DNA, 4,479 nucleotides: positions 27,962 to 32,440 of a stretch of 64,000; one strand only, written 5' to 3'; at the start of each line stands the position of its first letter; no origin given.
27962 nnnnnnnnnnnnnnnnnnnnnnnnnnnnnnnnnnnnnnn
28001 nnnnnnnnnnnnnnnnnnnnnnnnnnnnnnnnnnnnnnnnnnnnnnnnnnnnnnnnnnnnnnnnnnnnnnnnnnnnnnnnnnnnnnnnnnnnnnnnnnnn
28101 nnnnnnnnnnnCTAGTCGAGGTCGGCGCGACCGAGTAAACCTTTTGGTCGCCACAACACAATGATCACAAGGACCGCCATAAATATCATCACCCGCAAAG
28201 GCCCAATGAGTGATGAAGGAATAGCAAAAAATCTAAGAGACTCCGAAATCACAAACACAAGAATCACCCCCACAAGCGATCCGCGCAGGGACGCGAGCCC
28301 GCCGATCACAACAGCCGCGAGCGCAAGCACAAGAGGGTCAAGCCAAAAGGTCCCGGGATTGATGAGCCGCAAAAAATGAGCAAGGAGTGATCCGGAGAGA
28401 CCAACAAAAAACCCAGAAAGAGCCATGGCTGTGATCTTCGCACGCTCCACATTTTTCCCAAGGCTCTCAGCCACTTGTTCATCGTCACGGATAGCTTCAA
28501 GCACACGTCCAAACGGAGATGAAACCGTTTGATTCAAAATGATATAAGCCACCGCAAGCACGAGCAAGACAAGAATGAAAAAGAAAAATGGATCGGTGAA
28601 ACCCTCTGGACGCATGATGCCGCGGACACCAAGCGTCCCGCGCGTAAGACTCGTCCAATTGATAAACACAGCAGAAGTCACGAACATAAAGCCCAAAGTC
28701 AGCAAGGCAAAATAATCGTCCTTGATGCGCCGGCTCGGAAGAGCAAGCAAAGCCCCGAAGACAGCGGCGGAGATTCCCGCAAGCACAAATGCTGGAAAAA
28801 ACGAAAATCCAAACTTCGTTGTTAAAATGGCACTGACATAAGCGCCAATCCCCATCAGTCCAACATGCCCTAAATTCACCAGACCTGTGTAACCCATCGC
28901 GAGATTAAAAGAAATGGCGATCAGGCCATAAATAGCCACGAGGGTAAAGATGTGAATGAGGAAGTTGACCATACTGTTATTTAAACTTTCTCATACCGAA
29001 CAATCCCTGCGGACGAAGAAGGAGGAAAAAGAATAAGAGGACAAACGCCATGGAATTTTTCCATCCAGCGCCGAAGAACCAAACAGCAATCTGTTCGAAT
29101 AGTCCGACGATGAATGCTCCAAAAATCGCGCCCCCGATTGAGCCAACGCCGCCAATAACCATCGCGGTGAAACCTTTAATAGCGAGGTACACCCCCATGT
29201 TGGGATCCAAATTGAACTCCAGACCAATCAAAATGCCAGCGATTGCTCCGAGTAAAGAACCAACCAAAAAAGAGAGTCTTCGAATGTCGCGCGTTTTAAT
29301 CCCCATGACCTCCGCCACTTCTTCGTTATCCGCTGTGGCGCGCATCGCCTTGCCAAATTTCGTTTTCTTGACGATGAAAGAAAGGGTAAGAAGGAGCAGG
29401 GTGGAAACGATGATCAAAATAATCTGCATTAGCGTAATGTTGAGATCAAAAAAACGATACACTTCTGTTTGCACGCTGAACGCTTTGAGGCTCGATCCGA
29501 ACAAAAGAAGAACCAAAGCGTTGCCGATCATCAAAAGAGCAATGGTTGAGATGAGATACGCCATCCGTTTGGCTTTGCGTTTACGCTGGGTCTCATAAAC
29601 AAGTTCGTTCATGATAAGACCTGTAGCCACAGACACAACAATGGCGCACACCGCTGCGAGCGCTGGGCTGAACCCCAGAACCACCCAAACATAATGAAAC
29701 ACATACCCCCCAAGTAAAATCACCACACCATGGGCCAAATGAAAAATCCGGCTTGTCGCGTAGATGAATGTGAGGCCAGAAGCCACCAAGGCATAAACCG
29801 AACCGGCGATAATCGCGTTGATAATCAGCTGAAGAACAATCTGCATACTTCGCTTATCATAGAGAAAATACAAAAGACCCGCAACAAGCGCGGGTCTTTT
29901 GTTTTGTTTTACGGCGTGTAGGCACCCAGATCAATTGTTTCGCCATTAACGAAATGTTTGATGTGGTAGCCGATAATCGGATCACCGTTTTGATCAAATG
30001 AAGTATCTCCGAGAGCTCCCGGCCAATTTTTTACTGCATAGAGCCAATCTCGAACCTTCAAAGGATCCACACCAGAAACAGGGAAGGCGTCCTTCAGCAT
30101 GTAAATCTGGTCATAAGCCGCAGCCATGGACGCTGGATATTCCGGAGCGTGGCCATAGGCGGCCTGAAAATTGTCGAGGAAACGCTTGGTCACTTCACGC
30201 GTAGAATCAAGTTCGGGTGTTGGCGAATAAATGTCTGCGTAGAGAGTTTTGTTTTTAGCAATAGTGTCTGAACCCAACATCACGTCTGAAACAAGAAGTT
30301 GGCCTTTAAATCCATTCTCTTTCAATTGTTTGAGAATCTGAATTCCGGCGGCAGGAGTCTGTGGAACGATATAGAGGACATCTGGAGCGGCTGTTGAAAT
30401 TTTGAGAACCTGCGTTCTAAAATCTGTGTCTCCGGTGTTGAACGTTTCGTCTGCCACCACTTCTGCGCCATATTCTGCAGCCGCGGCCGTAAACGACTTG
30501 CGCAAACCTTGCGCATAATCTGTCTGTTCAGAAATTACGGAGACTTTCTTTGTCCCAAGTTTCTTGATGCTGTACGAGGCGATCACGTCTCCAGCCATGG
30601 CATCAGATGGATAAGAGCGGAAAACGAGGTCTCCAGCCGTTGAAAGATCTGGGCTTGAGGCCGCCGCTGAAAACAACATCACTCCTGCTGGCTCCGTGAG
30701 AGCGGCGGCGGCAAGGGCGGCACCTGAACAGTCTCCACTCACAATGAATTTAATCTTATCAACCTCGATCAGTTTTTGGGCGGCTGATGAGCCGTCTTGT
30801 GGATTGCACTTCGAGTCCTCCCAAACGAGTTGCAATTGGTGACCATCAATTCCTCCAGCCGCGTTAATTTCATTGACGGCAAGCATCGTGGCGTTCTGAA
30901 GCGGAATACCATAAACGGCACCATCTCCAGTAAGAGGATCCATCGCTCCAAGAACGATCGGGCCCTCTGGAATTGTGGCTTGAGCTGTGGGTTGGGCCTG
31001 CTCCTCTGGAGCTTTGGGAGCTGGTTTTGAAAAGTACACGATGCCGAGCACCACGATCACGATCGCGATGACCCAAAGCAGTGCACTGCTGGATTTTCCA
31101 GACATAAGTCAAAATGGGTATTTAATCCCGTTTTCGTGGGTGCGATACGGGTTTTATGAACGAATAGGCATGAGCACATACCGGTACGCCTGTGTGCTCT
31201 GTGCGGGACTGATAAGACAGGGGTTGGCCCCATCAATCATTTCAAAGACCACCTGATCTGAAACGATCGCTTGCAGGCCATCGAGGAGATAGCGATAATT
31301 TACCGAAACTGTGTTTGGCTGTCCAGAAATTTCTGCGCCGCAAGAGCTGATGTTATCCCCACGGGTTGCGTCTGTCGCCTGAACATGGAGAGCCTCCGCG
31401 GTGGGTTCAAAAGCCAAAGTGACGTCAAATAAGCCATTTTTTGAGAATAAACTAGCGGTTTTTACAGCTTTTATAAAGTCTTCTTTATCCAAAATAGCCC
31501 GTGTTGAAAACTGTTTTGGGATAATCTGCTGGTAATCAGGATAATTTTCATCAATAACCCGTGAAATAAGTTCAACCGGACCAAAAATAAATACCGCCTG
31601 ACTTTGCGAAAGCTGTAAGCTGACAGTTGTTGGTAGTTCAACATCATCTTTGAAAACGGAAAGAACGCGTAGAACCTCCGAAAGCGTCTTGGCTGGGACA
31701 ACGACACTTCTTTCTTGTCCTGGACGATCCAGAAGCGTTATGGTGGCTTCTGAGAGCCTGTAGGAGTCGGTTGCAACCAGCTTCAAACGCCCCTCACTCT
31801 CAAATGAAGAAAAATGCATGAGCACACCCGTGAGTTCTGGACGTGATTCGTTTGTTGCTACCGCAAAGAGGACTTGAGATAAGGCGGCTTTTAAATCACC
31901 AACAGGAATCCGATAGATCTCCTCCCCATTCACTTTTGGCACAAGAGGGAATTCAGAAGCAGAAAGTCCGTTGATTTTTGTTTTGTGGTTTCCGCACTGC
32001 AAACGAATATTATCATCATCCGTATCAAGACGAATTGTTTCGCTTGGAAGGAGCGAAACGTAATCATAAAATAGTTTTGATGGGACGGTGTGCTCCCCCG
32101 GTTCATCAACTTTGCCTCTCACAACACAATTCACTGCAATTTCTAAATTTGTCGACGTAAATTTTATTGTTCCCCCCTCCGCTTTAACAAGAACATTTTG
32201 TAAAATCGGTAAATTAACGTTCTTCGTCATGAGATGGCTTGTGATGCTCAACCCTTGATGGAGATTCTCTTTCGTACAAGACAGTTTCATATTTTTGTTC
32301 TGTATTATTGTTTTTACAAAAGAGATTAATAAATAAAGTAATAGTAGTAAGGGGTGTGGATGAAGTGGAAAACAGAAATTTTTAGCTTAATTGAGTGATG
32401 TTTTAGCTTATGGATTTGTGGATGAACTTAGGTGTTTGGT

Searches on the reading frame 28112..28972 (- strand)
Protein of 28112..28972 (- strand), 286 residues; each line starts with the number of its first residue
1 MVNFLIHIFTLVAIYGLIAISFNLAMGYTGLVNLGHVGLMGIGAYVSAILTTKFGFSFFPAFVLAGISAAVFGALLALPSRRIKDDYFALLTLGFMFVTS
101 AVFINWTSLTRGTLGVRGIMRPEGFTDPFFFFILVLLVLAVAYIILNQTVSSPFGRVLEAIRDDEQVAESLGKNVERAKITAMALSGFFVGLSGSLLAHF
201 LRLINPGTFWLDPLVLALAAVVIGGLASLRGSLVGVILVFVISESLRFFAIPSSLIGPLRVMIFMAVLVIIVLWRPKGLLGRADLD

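Call 17: search_protein_families(library=pfam, proteins=[window:28112-28972:-], max_evalue=0.001)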
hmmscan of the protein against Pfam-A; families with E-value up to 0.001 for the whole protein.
window:28112-28972:- (286 aa): 1 family
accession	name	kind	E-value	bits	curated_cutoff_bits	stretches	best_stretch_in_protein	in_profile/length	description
PF02653.21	BPD_transp_2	-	3.8e-46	157.8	26.8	1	5-271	2-268/269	Branched-chain amino acid transport system / permease component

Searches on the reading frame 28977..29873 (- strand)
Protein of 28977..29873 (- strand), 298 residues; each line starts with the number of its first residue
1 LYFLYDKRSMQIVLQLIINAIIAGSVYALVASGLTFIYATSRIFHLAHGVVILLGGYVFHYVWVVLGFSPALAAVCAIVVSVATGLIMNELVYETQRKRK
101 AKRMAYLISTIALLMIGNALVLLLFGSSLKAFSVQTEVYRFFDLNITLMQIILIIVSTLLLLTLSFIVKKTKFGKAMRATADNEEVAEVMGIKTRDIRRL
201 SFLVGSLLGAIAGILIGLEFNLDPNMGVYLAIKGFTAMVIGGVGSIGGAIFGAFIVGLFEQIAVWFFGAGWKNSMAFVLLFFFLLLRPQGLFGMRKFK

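Call 17: search_protein_families(library=pfam, proteins=[window:28977-29873:-], max_evalue=0.001)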
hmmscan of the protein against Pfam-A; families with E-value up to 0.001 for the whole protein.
window:28977-29873:- (298 aa): 1 family
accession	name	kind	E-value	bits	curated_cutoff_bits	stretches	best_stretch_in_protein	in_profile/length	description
PF02653.21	BPD_transp_2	-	2.4e-39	135.5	26.8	1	17-284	2-269/269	Branched-chain amino acid transport system / permease component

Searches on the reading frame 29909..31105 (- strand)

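Call 17: search_protein_families(library=pfam, proteins=[window:29909-31105:-], max_evalue=0.001)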
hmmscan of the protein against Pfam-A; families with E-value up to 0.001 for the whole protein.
window:29909-31105:- (398 aa): 4 families
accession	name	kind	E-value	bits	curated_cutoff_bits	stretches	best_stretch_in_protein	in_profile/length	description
PF13458.12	Peripla_BP_6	-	2.5e-58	198.8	31.7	1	49-374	1-327/343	Periplasmic binding protein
PF01094.35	ANF_receptor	-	1.5e-27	97.1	25.4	1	70-382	3-347/353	Receptor family ligand binding region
PF13433.12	Peripla_BP_5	-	3.1e-20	73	27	1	53-346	4-296/363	Periplasmic binding protein domain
PF13407.12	Peripla_BP_4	-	2.5e-05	24.4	35.1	1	189-267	4-82/258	Periplasmic binding protein domain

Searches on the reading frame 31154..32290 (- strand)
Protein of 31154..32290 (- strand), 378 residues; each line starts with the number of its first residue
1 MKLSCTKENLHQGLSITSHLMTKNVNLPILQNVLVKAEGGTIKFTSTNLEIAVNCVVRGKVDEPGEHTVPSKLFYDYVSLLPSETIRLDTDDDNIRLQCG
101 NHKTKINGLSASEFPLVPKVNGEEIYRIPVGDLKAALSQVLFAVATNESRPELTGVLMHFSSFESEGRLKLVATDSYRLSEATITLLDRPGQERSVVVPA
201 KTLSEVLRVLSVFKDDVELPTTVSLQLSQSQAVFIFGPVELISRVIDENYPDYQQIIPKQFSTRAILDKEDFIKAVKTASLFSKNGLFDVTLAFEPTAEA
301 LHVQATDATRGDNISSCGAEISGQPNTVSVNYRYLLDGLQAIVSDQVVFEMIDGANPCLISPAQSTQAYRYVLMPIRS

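Call 17: search_protein_families(library=pfam, proteins=[window:31154-32290:-], max_evalue=0.001)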
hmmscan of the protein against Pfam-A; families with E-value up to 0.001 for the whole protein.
window:31154-32290:- (378 aa): 3 families
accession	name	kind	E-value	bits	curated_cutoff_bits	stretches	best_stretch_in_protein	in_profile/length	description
PF00712.24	DNA_pol3_beta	-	2.2e-26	92.8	24.4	2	1-118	1-120/120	DNA polymerase III beta subunit, N-terminal domain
PF02767.21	DNA_pol3_beta_2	-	4.4e-25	88.6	27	1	128-252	2-116/116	DNA polymerase III beta subunit, central domain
PF02768.20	DNA_pol3_beta_3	-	4.3e-19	68.9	27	1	255-377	2-121/121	DNA polymerase III beta subunit, C-terminal domain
